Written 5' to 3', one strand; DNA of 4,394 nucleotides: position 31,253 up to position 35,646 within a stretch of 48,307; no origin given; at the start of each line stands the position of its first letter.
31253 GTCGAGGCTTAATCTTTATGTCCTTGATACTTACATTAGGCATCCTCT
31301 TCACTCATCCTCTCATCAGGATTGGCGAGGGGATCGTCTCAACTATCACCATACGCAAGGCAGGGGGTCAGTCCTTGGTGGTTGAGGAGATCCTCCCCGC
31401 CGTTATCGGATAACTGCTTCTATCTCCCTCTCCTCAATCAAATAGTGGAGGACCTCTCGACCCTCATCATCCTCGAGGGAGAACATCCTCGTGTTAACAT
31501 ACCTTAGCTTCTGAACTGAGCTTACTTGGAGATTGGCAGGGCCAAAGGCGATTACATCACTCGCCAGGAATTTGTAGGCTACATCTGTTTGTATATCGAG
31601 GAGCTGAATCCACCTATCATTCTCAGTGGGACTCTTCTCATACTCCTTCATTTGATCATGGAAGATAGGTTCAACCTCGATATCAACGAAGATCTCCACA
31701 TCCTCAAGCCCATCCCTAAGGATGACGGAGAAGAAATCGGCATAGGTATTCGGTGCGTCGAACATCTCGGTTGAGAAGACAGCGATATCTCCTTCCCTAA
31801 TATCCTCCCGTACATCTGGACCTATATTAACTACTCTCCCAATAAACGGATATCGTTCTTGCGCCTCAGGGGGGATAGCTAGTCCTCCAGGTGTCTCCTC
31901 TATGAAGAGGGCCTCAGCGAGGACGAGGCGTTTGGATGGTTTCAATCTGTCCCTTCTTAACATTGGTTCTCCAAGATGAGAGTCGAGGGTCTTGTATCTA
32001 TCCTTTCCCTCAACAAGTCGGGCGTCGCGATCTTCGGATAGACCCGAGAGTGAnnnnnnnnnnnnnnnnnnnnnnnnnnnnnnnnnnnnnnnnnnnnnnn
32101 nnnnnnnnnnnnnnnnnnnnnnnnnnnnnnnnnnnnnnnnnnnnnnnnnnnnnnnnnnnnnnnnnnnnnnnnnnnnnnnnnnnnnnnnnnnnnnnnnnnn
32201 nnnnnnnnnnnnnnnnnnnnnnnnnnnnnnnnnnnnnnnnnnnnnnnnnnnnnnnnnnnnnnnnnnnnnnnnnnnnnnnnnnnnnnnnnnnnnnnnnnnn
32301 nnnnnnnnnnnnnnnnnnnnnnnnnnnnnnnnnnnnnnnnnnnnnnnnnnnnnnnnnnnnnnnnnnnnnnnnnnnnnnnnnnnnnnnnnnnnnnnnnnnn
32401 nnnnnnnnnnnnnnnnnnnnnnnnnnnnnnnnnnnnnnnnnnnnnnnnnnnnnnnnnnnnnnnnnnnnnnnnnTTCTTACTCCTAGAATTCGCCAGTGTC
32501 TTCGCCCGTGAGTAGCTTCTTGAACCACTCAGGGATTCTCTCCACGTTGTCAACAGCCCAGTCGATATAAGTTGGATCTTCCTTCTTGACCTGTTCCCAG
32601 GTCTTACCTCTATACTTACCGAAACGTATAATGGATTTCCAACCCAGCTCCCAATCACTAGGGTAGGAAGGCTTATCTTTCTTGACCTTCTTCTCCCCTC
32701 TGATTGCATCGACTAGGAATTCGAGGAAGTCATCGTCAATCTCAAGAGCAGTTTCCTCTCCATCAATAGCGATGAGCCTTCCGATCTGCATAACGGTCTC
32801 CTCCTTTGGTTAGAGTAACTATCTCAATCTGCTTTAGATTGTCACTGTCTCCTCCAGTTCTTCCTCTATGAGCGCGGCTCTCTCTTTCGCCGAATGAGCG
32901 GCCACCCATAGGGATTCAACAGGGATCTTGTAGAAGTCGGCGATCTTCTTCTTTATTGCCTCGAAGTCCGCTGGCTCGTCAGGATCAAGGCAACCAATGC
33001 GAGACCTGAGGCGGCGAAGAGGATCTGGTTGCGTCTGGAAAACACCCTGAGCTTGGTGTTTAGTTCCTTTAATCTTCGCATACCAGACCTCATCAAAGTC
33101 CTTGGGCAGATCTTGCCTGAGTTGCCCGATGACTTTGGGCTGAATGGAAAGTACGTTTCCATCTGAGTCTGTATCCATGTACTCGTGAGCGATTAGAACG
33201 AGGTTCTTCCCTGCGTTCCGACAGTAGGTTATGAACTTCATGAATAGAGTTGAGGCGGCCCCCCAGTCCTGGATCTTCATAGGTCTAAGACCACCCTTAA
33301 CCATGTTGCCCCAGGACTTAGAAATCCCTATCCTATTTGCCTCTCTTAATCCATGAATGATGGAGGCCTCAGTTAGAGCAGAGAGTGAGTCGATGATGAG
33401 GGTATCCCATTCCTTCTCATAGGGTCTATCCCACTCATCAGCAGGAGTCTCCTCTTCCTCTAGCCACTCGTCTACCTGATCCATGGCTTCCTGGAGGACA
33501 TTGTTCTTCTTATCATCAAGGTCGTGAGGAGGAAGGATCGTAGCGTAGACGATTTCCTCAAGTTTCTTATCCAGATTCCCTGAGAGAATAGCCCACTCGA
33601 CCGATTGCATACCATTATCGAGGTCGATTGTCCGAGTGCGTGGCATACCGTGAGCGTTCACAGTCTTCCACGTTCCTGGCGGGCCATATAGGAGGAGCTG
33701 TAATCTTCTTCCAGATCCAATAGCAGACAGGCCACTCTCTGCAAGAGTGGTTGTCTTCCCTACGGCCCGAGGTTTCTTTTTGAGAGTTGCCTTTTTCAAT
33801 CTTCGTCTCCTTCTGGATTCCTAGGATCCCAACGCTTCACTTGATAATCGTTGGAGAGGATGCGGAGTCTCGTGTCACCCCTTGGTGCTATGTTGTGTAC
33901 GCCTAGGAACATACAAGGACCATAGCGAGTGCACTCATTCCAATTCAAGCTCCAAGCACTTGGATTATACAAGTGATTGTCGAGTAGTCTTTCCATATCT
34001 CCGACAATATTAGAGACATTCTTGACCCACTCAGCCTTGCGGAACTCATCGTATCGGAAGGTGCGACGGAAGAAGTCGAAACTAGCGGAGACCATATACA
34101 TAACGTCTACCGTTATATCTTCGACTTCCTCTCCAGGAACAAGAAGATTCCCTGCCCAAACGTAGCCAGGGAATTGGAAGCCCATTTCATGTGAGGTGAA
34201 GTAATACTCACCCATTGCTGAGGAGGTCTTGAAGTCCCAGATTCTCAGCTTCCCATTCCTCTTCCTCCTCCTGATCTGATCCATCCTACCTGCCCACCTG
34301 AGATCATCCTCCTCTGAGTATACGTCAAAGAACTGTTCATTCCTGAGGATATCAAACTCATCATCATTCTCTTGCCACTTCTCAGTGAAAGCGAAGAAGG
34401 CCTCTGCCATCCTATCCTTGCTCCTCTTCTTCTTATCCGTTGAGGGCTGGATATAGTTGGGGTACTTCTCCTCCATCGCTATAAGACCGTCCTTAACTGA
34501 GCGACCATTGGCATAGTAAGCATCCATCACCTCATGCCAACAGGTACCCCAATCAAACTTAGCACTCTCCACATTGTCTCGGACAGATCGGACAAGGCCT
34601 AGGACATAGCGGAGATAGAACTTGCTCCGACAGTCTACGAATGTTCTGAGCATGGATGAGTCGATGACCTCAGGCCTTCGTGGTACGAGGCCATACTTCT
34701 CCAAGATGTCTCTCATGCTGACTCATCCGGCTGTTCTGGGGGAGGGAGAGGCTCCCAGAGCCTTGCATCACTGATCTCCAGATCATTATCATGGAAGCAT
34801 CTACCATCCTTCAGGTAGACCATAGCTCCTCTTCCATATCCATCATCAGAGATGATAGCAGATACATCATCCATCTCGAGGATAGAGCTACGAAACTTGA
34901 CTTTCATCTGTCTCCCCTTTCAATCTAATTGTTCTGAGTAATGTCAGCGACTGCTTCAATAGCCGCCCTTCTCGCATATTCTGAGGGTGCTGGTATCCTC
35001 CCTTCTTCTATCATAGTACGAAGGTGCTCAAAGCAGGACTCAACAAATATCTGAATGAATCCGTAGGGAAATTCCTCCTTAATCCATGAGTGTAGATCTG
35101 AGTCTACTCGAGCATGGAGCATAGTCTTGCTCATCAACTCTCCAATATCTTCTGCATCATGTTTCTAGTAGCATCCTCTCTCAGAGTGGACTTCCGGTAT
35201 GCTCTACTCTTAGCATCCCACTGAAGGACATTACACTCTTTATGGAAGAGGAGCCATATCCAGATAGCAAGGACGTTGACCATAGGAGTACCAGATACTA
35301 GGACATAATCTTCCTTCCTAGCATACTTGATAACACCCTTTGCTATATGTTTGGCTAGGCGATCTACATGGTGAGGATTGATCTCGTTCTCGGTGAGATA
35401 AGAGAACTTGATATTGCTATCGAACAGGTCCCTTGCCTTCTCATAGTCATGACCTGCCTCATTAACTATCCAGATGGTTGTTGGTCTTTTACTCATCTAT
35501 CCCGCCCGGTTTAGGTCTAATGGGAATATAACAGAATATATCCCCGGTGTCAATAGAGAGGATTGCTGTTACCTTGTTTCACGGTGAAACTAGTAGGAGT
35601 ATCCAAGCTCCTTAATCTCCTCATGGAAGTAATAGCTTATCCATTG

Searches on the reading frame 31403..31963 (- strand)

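Call 29: search_protein_families(library=pfam, proteins=[window:31403-31963:-], max_evalue=0.001)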
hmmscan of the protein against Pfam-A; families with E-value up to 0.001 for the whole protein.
window:31403-31963:- (186 aa): 0 families

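Call 42: search_protein_families(library=pfam, proteins=[window:31403-31963:-], max_evalue=0.01)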
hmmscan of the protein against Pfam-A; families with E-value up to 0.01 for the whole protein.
window:31403-31963:- (186 aa): 1 family
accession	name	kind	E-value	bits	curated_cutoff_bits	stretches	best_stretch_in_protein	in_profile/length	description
PF00166.26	Cpn10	-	0.0023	18.3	21.1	1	21-64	17-67/93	Chaperonin 10 Kd subunit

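Call 69: search_protein_families(library=phrogs, proteins=[window:31403-31963:-], max_evalue=0.001)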
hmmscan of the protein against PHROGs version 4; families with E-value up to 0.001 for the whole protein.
window:31403-31963:- (186 aa): 1 family
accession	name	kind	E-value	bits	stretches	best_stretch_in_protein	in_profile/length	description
phrog_3188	-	other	0.00066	20.5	0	7-65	3-69/96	co-chaperonin GroES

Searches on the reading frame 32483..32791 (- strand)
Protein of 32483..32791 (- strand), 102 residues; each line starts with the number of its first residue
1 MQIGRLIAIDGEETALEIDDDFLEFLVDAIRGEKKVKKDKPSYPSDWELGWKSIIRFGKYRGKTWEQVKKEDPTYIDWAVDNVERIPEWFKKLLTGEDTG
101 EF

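Call 29: search_protein_families(library=pfam, proteins=[window:32483-32791:-], max_evalue=0.001)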
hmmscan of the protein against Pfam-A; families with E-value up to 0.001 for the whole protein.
window:32483-32791:- (102 aa): 1 family
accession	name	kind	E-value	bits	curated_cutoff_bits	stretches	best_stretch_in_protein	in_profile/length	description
PF20600.3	ExoX-like_C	-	3.7e-10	39.5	26.5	1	57-83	3-29/30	Exodeoxyribonuclease X-like C-terminal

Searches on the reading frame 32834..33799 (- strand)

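Call 29: search_protein_families(library=pfam, proteins=[window:32834-33799:-], max_evalue=0.001)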
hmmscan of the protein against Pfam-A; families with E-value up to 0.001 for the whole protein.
window:32834-33799:- (321 aa): 1 family
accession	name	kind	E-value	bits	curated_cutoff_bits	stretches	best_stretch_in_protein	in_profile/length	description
PF13479.12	AAA_24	-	4.5e-19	69.5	27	1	33-259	3-186/195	AAA domain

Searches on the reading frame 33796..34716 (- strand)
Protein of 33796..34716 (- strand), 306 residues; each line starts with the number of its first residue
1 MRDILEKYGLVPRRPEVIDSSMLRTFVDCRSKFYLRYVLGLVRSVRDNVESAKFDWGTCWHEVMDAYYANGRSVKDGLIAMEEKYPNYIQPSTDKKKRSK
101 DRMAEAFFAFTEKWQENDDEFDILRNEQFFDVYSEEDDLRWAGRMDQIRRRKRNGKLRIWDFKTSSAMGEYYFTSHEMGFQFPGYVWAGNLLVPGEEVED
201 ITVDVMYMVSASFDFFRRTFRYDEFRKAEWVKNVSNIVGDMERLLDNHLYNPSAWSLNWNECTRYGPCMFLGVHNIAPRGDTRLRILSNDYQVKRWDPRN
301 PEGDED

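Call 29: search_protein_families(library=pfam, proteins=[window:33796-34716:-], max_evalue=0.001)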
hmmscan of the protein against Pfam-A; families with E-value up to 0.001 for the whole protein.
window:33796-34716:- (306 aa): 1 family
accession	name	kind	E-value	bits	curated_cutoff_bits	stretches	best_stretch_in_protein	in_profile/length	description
PF12705.13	PDDEXK_1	-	2e-17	64.4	22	1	21-190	5-170/247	PD-(D/E)XK nuclease superfamily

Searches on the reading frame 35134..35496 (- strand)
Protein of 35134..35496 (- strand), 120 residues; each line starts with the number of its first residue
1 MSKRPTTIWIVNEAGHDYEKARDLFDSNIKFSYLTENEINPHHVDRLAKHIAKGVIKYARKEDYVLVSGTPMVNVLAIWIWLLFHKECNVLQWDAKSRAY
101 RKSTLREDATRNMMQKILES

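Call 3: search_protein_families(library=pfam, proteins=[window:35134-35496:-], max_evalue=1)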
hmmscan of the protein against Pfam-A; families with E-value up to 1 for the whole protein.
window:35134-35496:- (120 aa): 3 families
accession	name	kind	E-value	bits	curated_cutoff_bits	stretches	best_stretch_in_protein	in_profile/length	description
PF23992.1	Pam3_gp32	-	4.9e-10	39.7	27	1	31-104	32-105/108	Phage Pam3 gp32-like protein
PF10785.14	NADH-u_ox-rdase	-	0.092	13.8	25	1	53-85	14-46/87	NADH-ubiquinone oxidoreductase complex I, 21 kDa subunit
PF17563.7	Cu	-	0.47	11.1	27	1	47-59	9-21/27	Cupiennin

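Call 5: search_protein_families(library=phrogs, proteins=[window:35134-35496:-], max_evalue=0.1)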
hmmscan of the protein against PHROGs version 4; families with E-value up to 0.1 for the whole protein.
window:35134-35496:- (120 aa): 2 families
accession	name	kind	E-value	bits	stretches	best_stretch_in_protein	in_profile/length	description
phrog_5888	-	unknown function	2.3e-05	25.3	1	32-105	36-109/118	-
phrog_7175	-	unknown function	0.084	14.2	0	11-45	11-43/70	-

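Call 56: search_protein_families(library=padloc, proteins=[window:35134-35496:-], max_evalue=0.1)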
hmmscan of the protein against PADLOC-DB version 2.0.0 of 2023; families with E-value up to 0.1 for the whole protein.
window:35134-35496:- (120 aa): 0 families
